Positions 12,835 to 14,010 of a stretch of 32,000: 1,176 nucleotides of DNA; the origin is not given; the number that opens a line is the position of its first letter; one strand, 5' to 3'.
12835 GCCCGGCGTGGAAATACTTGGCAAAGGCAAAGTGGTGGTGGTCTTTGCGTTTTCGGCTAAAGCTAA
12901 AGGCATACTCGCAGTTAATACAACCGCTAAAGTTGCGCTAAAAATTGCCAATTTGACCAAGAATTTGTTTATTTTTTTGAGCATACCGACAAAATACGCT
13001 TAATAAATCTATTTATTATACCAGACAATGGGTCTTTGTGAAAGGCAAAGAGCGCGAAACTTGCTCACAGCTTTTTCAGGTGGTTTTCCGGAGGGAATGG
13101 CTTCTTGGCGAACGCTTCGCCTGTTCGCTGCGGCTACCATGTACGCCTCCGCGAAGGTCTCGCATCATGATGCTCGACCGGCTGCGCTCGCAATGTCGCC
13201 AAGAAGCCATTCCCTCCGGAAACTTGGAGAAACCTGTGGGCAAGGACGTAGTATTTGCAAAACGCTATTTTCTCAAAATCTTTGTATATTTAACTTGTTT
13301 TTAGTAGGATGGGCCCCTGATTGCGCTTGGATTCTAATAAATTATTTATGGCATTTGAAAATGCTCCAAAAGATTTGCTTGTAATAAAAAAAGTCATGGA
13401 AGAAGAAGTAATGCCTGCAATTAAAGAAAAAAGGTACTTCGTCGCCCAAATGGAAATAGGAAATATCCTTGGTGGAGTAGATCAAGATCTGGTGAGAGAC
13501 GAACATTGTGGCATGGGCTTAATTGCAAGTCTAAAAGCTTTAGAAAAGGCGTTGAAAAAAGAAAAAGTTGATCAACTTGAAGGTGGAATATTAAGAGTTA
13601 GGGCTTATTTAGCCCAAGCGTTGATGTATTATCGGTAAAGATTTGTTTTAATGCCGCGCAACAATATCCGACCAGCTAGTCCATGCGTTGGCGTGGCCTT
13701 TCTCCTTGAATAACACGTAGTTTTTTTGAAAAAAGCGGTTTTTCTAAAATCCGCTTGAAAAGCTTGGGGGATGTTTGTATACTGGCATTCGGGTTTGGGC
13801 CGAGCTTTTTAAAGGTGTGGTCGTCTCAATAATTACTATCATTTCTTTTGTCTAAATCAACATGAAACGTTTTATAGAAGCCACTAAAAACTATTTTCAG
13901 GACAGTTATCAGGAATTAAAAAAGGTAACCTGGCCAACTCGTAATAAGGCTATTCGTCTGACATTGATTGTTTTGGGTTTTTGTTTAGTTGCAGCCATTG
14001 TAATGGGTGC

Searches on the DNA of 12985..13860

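Call 83: search_rna_families(source=window, start=12985, end=13860, threshold=evalue, max_evalue=1)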
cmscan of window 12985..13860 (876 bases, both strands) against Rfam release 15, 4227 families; matches with E-value up to 1: 2.
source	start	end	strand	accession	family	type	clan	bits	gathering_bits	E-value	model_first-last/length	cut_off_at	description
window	13368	13449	+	RF02183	ST7-OT3_1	Gene; lncRNA;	-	21.3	50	0.7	1-79/79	no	ST7 overlapping transcript 3 conserved region 1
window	13084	13221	-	RF02616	SSRC8_2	Gene; sRNA;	-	15.9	72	0.056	1-281/281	no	Streptococcus sRNA 8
